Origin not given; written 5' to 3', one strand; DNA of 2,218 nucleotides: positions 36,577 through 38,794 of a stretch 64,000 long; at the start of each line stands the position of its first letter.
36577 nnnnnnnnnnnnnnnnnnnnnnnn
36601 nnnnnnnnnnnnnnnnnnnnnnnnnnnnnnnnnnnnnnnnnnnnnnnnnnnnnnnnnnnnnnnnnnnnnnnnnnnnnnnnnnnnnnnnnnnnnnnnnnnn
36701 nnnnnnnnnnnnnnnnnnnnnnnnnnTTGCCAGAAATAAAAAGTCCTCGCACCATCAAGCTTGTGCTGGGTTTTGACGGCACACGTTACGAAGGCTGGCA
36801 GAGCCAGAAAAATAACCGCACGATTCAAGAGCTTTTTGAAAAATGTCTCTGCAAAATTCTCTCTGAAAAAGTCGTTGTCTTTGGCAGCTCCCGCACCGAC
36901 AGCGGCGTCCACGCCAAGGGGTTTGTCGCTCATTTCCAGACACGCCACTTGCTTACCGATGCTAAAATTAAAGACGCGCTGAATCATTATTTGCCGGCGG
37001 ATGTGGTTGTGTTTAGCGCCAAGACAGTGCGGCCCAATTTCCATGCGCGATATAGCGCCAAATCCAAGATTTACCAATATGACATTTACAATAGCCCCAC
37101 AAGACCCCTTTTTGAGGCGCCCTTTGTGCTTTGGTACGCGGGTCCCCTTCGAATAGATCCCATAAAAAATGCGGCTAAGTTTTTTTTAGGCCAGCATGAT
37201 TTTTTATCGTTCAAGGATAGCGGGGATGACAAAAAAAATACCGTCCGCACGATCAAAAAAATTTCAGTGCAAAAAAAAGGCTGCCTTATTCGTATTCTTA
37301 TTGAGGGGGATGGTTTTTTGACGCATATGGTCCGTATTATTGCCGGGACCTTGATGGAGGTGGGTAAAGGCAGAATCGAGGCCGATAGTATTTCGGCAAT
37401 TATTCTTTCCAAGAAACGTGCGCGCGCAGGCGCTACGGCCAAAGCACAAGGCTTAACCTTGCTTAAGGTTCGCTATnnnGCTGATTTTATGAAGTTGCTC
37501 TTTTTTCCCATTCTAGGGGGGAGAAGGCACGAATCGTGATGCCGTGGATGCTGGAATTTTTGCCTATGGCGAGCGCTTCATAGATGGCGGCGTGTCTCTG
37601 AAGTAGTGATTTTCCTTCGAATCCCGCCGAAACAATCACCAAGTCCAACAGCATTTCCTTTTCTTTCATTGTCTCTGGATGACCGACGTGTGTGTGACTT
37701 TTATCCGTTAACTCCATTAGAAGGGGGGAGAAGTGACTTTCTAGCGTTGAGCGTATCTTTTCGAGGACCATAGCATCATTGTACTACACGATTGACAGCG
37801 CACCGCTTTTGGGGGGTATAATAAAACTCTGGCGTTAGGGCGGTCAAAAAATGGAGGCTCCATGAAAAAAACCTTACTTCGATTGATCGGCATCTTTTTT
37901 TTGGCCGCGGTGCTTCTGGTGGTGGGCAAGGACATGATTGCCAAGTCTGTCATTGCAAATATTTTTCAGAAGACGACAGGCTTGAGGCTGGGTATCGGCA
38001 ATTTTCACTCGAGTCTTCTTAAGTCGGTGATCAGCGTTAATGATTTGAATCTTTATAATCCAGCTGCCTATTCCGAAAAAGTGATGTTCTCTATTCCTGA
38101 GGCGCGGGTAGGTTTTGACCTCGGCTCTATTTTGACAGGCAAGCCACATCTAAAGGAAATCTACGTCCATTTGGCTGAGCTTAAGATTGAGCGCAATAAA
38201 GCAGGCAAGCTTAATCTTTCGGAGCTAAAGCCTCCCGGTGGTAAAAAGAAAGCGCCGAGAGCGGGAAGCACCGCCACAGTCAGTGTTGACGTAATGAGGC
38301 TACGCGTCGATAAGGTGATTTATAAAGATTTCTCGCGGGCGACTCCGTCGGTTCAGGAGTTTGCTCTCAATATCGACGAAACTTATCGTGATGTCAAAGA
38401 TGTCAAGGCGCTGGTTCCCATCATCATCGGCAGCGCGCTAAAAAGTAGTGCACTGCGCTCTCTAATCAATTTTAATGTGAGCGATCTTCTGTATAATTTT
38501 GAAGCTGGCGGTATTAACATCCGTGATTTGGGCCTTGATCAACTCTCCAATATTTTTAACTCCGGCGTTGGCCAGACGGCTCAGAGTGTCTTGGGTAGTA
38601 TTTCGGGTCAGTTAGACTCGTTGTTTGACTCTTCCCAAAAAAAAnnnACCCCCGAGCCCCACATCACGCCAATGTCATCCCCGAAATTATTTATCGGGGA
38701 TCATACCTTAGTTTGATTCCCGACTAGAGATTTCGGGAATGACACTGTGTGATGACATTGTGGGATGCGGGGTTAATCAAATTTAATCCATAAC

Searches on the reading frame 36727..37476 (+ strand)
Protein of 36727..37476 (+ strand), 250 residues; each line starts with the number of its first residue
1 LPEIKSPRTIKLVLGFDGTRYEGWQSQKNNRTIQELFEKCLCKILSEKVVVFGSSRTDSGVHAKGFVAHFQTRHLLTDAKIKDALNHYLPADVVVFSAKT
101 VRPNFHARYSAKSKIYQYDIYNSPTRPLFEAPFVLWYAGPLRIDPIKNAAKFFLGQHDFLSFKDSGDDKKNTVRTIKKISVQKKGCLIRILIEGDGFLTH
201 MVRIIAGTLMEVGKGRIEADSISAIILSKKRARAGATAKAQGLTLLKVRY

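Call 59: search_protein_families(library=pfam, proteins=[window:36727-37476:+], max_evalue=0.001)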
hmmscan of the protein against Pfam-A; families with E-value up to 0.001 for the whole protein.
window:36727-37476:+ (250 aa): 1 family
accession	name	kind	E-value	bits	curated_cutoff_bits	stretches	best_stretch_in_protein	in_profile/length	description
PF01416.25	PseudoU_synth_1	-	1.9e-41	141.4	23.3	2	149-250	1-107/108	tRNA pseudouridine synthase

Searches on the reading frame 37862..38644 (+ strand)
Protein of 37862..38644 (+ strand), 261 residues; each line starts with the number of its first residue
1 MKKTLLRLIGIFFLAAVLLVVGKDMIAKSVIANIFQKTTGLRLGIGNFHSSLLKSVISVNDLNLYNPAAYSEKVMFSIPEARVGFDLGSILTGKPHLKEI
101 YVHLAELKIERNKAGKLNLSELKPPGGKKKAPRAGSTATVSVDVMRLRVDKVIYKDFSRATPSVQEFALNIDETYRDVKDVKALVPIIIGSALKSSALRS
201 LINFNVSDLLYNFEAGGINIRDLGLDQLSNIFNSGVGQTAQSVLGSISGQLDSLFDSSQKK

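Call 59: search_protein_families(library=pfam, proteins=[window:37862-38644:+], max_evalue=0.001)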
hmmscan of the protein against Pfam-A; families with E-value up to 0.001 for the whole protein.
window:37862-38644:+ (261 aa): 2 families
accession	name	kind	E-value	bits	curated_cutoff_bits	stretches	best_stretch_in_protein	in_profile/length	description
PF05359.17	DUF748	-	8.4e-13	47.7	50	1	2-169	15-182/1037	Domain of Unknown Function (DUF748)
PF05170.20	AsmA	-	0.00046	19.5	29.8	1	6-124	9-132/607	AsmA family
